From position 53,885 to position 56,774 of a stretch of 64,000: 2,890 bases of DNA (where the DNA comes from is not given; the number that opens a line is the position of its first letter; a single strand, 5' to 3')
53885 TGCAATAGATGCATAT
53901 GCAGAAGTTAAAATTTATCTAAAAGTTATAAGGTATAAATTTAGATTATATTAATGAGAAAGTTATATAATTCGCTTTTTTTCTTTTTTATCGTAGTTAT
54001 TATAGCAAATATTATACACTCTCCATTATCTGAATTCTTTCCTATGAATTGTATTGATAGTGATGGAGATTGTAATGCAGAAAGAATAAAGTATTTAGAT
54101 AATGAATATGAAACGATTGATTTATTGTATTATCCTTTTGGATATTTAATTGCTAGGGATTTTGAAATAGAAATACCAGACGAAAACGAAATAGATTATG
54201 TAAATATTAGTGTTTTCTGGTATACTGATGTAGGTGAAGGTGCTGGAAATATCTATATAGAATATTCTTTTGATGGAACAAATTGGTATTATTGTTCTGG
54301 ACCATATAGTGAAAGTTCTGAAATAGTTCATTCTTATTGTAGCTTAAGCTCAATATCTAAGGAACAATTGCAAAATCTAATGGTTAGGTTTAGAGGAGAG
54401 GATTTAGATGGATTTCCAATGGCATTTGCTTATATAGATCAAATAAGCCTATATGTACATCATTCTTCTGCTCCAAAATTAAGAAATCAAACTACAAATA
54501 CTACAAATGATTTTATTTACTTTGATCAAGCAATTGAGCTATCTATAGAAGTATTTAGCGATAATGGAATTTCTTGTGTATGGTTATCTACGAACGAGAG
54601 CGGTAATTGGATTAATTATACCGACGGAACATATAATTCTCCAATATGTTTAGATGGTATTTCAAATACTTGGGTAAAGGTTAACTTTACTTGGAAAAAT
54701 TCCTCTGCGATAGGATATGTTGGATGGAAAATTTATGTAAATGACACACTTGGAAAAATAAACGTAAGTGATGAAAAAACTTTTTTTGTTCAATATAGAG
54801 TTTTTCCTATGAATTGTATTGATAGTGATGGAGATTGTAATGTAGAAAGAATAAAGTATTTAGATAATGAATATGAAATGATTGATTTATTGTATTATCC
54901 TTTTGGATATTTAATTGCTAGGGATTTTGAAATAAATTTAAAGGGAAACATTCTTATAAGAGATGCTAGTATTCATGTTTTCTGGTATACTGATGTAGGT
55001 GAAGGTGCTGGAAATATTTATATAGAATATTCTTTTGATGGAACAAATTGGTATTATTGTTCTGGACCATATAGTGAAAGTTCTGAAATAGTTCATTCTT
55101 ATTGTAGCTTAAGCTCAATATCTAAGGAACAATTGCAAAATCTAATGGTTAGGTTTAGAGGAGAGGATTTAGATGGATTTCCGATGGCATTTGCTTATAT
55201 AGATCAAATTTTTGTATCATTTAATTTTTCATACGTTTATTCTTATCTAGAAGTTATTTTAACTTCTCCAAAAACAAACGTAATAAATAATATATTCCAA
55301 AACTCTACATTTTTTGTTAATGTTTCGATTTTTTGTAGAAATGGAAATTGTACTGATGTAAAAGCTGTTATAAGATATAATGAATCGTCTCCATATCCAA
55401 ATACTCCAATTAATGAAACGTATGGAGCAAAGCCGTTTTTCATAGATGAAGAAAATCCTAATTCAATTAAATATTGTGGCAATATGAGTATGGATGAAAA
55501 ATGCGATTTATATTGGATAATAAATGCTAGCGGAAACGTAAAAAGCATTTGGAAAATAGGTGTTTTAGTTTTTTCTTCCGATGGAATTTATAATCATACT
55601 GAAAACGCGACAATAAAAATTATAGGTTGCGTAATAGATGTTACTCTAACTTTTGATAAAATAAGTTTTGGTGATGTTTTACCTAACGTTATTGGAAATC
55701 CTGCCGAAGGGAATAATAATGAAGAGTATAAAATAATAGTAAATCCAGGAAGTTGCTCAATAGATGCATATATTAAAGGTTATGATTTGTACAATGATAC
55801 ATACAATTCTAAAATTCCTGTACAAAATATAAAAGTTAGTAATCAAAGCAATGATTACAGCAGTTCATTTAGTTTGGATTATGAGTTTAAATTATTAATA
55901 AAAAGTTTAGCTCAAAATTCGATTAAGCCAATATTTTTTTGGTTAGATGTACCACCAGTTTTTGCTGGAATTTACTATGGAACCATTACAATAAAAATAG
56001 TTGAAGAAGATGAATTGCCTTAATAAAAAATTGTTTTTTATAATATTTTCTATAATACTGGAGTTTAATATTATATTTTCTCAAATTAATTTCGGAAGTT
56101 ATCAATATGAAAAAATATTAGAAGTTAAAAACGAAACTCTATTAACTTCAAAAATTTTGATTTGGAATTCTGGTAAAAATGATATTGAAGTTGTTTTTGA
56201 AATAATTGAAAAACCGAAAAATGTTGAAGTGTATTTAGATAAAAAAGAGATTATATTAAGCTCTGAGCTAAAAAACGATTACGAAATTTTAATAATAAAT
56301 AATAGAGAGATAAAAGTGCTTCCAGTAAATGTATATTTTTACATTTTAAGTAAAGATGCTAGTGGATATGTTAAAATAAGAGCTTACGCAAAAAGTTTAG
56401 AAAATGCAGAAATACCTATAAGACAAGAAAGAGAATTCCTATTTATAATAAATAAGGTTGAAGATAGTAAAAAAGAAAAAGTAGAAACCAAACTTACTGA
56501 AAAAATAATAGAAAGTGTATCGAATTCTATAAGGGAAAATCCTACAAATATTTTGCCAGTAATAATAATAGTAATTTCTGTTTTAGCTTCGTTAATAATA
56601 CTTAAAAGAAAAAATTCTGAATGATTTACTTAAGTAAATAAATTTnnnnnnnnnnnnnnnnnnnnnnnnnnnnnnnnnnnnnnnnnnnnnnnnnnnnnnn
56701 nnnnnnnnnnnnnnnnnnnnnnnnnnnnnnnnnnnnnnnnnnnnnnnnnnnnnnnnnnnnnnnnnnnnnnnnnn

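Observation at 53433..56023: Previously unseen ~140-aa secreted domain present three times in two adjacent genes, with ~400 nt of near-identity between the two intragenic copies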

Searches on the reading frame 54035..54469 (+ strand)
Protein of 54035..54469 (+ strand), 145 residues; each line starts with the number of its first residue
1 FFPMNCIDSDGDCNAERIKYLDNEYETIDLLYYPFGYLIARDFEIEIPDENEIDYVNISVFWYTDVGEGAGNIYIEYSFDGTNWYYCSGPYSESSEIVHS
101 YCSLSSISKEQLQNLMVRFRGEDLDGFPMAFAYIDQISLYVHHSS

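Call 24: predict_structure(alignment_id=A3)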
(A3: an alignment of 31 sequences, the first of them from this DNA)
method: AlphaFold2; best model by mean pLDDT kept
length: 145 residues; sequences in the alignment: 31
mean_pLDDT: 96.0   pTM: 0.90
mean pLDDT of the five models: 96.0, 96.0, 95.8, 95.7, 95.4
residues with pLDDT >= 90: 137; 70-90: 8; 50-70: 0; < 50: 0
segments of 3 or more residues with pLDDT < 50: none
pLDDT, mean of each block of 10 residues (from residue 1): 96 95 95 94 93 97 97 98 97 98 95 98 93 98 95
secondary structure, 60 per line:
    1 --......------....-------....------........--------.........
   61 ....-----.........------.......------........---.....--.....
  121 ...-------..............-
elements in order: E3-8 H15-18 E26-29 E36-43 E52-64 E70-78 E85-91 E98-105 H109-113 E116-123 E131-144

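Call 27: search_protein_representatives(alignment_id=A3)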
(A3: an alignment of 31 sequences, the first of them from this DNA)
Query: 31 sequences, 144 profile positions. Proteins with E-value up to 0.001 (for the whole library): 61; up to 1e-10: 37; up to 1e-30: 10. The best 61 are listed.
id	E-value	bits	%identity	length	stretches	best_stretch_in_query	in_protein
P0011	1.1e-114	395.0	-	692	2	2-143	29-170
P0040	9.0e-104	359.5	-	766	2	2-143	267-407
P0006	3.7e-76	270.0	-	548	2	2-143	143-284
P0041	2.1e-59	215.7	-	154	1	2-132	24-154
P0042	4.8e-58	211.2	-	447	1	2-143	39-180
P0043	9.8e-36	138.9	-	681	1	2-143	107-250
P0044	8.5e-34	132.6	-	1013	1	4-142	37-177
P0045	2.5e-33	131.1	-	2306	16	59-120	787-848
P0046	5.7e-33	129.9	-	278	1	2-139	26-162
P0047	7.3e-33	129.6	-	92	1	5-93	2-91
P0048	1.1e-29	119.3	-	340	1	2-143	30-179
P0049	1.2e-29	119.1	-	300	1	2-109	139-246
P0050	1.4e-29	118.9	-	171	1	3-143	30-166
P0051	1.4e-27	112.5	-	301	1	3-134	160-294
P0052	3.4e-27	111.2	-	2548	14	57-110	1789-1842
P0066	1.5e-17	79.9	-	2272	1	27-135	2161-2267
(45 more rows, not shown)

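Call 31: search_solved_structures(query=A3, max_evalue=10)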
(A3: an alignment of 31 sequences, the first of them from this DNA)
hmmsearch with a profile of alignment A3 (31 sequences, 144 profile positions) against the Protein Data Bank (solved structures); distinct sequences matched with E-value up to 10: 4.
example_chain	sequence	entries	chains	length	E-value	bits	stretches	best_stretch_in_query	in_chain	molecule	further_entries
8y31_E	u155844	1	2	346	0.022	17.7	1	52-124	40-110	Interferon alpha/beta receptor 1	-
3s98_A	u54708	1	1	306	0.023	17.6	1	52-124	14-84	Interferon alpha/beta receptor 1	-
3se3_A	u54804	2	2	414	0.033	17.2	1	52-124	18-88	Interferon alpha/beta receptor 1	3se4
5cw9_A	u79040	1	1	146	1.4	11.8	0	113-132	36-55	De novo designed ferredoxin-ferredoxin domain insertion protein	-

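Call 42: find_related_loci(query=A3, collection=genome_contigs, flank=6000)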
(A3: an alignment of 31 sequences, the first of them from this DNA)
Query A3 (145 aa) in genome_contigs; peptide patterns used: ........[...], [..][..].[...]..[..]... (x = any residue, [..] = any of these).
147 stretches matched a pattern; 21 encode a relative of the query (tblastn E <= 1e-3); 18 distinct loci.
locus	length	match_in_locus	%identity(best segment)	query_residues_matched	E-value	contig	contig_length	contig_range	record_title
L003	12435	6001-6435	97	1-145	2e-95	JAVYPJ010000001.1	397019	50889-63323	MAG: Candidatus Aenigmatarchaeota archaeon isolate DRTY-1_201808_bins_47 DRTY-1_201808_bins_47_scaffold_1, whole genome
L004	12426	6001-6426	55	1-144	3e-54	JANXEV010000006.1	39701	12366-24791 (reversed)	MAG: Candidatus Aenigmatarchaeota archaeon isolate SKYB92 NODE_6_length_39701_cov_8.295477, whole genome shotgun sequenc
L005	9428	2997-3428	48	1-145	3e-47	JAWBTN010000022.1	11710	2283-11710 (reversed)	MAG: Candidatus Aenigmatarchaeota archaeon isolate JZ-1_201709_bins_39 JZ-1_201709_bins_39_scaffold_22, whole genome sho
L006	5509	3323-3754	50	1-145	1e-47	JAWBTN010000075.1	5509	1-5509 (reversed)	MAG: Candidatus Aenigmatarchaeota archaeon isolate JZ-1_201709_bins_39 JZ-1_201709_bins_39_scaffold_75, whole genome sho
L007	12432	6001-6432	48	1-145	3e-47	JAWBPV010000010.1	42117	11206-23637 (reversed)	MAG: Candidatus Aenigmatarchaeota archaeon isolate JZ-1_201705_bins_109 JZ-1_201705_bins_109_scaffold_10, whole genome s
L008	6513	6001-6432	49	1-145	2e-46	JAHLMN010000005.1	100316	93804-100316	MAG: Candidatus Aenigmatarchaeota archaeon isolate DRTY-7_1_bin_34 NODE_119_length_100316_cov_12.522, whole genome shotg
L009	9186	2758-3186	49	1-144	4e-46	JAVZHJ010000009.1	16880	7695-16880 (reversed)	MAG: Candidatus Aenigmatarchaeota archaeon isolate DRTY-6_201808_bins_83 DRTY-6_201808_bins_83_scaffold_9, whole genome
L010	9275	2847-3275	48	1-144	2e-45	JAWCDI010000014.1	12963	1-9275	MAG: Candidatus Aenigmatarchaeota archaeon isolate JZ-1_201912_bins_45 JZ-1_201912_bins_45_scaffold_14, whole genome sho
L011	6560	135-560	45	2-144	9e-44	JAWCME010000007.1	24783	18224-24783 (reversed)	MAG: Candidatus Aenigmatarchaeota archaeon isolate JZ-2_201705_bins_269 JZ-2_201705_bins_269_scaffold_7, whole genome sh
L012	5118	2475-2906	50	2-145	4e-43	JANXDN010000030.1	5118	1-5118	MAG: Candidatus Aenigmatarchaeota archaeon isolate SKYB117 NODE_30_length_5118_cov_2.560405, whole genome shotgun sequen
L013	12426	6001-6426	48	2-144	2e-41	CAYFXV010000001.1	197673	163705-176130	MAG TPA_asm: uncultured archaeon isolate ERP108616_co2_179 genome assembly, contig: NODE_15_length_197673_cov_27.985092,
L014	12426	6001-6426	45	2-144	2e-39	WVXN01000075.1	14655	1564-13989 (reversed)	MAG: Candidatus Aenigmatarchaeota archaeon isolate CS1-C013 C_merged_R1_(paired)_contig_7260, whole genome shotgun seque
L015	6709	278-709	43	1-145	9e-38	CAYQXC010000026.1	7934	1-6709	MAG TPA_asm: uncultured archaeon isolate SRP214966_co2_186 genome assembly, contig: NODE_17019_length_7934_cov_4.890341,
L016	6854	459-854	47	3-137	2e-36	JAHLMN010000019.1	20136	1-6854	MAG: Candidatus Aenigmatarchaeota archaeon isolate DRTY-7_1_bin_34 NODE_514_length_20136_cov_11.8609, whole genome shotg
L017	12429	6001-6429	46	1-145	8e-38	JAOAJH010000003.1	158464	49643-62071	MAG: Candidatus Aenigmatarchaeota archaeon isolate SKW179 NODE_3_length_158464_cov_6.163808, whole genome shotgun sequen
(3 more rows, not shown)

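Call 60: fold_search(model_id=the predicted structure, library=pdb)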
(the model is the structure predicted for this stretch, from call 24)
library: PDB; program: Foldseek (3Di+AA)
matches with E <= 10: 1692; with E <= 0.001: 2
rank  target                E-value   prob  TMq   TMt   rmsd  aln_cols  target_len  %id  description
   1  4xuo_A                9.4e-04  1.00  0.49  0.46   4.4       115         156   10  Structure of the CBM22-1 xylan-binding domain from Paenibacillus barcinonensis Xyn10C (released 2015-06-03)
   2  2xom_A                1.0e-03  1.00  0.41  0.41   4.5       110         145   14  Atomic resolution structure of TmCBM61 in complex with beta-1,4- galactotriose (released 2010-09-08)
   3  6sf2_F                1.2e-03  0.97  0.34  0.32  10.4       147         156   14  Ternary complex of human bone morphogenetic protein 9 (BMP9) growth factor domain, its prodomain and extracellular dom (released 2020-04-08)
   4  2xon_L                1.3e-03  1.00  0.44  0.44   4.3       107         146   14  Structure of TmCBM61 in complex with beta-1,4-galactotriose at 1.4 A resolution (released 2010-09-08)
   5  4xup_C                1.5e-03  1.00  0.43  0.40  10.9       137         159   12  Structure of the N-terminal CBM22-1-CBM22-2 tandem domain from Paenibacillus barcinonensis Xyn10C (released 2015-06-03)
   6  9eui_D                2.2e-03  1.00  0.62  0.28   4.5       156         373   10  Cryo-EM structure of Staphylococcus aureus bacteriophage phi812 baseplate in the post-contraction state - complete (released 2025-04-09)
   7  4xup_E                2.4e-03  1.00  0.53  0.49   5.2       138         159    9  Structure of the N-terminal CBM22-1-CBM22-2 tandem domain from Paenibacillus barcinonensis Xyn10C (released 2015-06-03)
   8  3p6b_A                3.1e-03  1.00  0.57  0.46   5.2       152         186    9  The crystal structure of CelK CBM4 from Clostridium thermocellum (released 2011-08-24)
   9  8a28_A                3.8e-03  1.00  0.44  0.19  13.1       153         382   15  Structure of the astacin zymogen of LAST-MAM from Limulus polyphemus (released 2022-10-19)
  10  4xun_A                4.3e-03  0.95  0.34  0.32  10.6       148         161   15  Structure of the CBM22-2 xylan-binding domain from Paenibacillus barcinonensis Xyn10C (released 2015-06-03)
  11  1uww_B                4.8e-03  1.00  0.44  0.38   5.8       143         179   13  X-ray crystal structure of a non-crystalline cellulose specific carbohydrate-binding module: CBM28. (released 2004-05-13)
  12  3nru_C                5.6e-03  0.96  0.37  0.34  15.1       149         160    9  Ligand binding domain of EPHA7 (released 2010-12-08)
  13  9jsl_D                6.6e-03  0.99  0.43  0.17   9.2       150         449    9  Clostridium perfringens iota toxin pore Ib in prepore V state (released 2025-05-14)
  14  5zu6                  7.3e-03  1.00  0.51  0.49   5.4       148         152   14  A CBM32 derived from alginate lyase B (AlyB-OU02) (released 2018-06-20)
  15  3see                  7.7e-03  0.99  0.41  0.31   6.5       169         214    8  Crystal structure of a putative sugar binding protein (BT_4411) from Bacteroides thetaiotaomicron VPI-5482 at 1.25 A res (released 2011-08-03)
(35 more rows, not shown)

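Call 71: find_encoding_contigs(protein=P0048, flank=6000, max_places=2)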
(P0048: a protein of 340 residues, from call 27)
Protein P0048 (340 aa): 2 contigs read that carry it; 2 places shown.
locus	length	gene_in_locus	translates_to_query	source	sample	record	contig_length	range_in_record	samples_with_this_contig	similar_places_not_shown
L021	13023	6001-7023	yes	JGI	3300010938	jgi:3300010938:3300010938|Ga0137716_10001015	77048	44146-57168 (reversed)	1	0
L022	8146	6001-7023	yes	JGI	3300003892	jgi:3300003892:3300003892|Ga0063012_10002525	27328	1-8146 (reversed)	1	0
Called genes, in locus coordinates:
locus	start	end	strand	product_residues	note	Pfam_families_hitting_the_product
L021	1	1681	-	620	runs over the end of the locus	PF14890:Intein_splicing, PF01935:DUF87 (weak)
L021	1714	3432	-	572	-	-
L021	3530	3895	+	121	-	-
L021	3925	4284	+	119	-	-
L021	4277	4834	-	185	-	PF02163:Peptidase_M50 (weak)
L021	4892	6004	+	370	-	-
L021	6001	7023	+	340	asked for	-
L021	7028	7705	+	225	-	-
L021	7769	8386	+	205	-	-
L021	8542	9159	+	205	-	-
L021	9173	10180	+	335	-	-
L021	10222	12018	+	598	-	-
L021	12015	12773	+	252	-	PF01656:CbiA, PF02374:ArsA_ATPase (weak), PF06564:CBP_BcsQ, PF09140:MipZ (weak), PF10609:ParA, PF13614:AAA_31, PF13500:AAA_26, PF00142:Fer4_NifH, +1 more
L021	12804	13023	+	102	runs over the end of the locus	-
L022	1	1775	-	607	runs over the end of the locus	-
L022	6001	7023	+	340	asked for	-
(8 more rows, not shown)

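Call 72: find_encoding_contigs(protein=P0066, flank=6000, max_places=2)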
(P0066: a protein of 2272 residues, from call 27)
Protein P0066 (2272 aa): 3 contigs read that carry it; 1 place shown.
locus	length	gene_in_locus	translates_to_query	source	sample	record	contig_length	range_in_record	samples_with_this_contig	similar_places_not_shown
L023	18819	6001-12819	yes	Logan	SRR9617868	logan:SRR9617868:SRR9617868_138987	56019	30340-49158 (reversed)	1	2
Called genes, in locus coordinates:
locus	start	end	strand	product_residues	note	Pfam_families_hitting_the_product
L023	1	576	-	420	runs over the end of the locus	PF01261:AP_endonuc_2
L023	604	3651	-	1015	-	PF00288:GHMP_kinases_N (weak), PF01704:UDPGP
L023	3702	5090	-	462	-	PF02310:B12-binding (weak), PF04055:Radical_SAM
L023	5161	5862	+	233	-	PF00535:Glycos_transf_2, PF13641:Glyco_tranf_2_3 (weak)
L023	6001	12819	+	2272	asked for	PF02210:Laminin_G_2 (faint), PF13385:Laminin_G_3, PF13570:Beta-prop_ACSF4, PF13360:PQQ_2, PF13517:FG-GAP_3 (weak), PF25292:Beta-prop_CGLA (weak), PF13517:FG-GAP_3, PF13570:Beta-prop_ACSF4, +3 more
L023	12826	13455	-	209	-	PF17144:Ribosomal_L5e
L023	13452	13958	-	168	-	PF01280:Ribosomal_L19e, PF25476:Ribosomal_L19e_C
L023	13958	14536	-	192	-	PF00318:Ribosomal_S2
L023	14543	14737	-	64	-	PF01780:Ribosomal_L37ae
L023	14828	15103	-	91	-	PF01192:RNA_pol_Rpb6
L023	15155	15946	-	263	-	PF09754:PAC2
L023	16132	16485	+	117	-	-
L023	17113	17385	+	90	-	-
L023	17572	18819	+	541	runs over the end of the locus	PF06418:CTP_synth_N, PF00117:GATase, PF07722:Peptidase_C26 (faint)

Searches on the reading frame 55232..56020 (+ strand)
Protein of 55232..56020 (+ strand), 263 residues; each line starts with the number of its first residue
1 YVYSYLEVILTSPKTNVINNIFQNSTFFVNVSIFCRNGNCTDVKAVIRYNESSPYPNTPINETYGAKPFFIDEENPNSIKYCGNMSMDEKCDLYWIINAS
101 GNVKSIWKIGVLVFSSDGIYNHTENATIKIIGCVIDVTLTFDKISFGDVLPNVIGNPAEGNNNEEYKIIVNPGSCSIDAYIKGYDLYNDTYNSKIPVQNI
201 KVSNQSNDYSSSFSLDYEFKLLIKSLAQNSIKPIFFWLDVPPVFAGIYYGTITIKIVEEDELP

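Call 43: predict_structure(alignment_id=A4)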
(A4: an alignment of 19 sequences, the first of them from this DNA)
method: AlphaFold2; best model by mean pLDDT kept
length: 263 residues; sequences in the alignment: 19
mean_pLDDT: 93.0   pTM: 0.66
mean pLDDT of the five models: 93.0, 92.8, 92.8, 92.6, 92.1
residues with pLDDT >= 90: 216; 70-90: 45; 50-70: 2; < 50: 0
segments of 3 or more residues with pLDDT < 50: none
pLDDT, mean of each block of 10 residues (from residue 1): 89 94 95 95 96 87 97 97 95 98 94 95 95 90 90 87 96 92 94 92 95 96 95 95 82 92 77
secondary structure, 60 per line:
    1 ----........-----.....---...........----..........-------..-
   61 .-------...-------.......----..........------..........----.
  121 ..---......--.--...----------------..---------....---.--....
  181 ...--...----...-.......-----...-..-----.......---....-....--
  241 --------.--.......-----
elements in order: E5-12 E18-22 E26-36 E41-50 E69-71 E79-85 E90-99 E106-115 E120-122 E126-131 E137-139 E167-170 E177-183 E186-188 E193-195 E200-203 E220-226 E230-233 E235-238 E252-258

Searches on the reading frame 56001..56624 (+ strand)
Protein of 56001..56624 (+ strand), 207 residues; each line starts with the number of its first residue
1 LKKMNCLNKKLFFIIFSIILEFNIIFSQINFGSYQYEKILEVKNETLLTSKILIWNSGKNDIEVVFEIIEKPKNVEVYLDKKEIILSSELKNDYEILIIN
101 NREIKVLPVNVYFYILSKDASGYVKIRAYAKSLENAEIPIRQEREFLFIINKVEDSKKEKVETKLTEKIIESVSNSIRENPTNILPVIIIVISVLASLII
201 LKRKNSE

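Call 5: search_protein_families(library=pfam, proteins=[window:56001-56624:+], max_evalue=1)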
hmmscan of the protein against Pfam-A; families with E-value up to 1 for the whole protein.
window:56001-56624:+ (207 aa): 2 families
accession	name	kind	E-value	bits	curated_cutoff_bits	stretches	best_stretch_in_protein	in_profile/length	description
PF22674.2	C2185-like_N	-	0.038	14.7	27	1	43-104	11-72/91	C2185-like, N-terminal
PF13475.11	DUF4116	-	0.059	13.4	24.9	0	86-98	19-31/49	Domain of unknown function (DUF4116)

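Call 30: search_protein_families(library=ncbifam, proteins=[window:56001-56624:+], max_evalue=1)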
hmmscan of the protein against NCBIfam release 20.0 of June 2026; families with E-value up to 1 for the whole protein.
window:56001-56624:+ (207 aa): 2 families
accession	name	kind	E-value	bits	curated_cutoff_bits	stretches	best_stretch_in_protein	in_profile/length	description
NF052489.1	TAtMazFAgrob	equivalog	0.088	12.6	150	1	71-115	5-49/118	type II toxin-antitoxin system toxin MazF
TIGR01167.1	LPXTG_anchor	domain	0.17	12.6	15.9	1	180-205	8-33/34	LPXTG cell wall anchor domain-containing protein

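Call 63: find_homologous_proteins(query=window:56001-56624:+, max_evalue=0.01)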
Query window:56001-56624:+ (207 aa): 2 proteins with E <= 0.01 among 492 candidates.
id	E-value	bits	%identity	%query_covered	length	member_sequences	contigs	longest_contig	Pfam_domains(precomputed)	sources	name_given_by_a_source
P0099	3.5e-114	397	99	99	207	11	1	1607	-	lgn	-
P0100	4.5e-61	224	61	86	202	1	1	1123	-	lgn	-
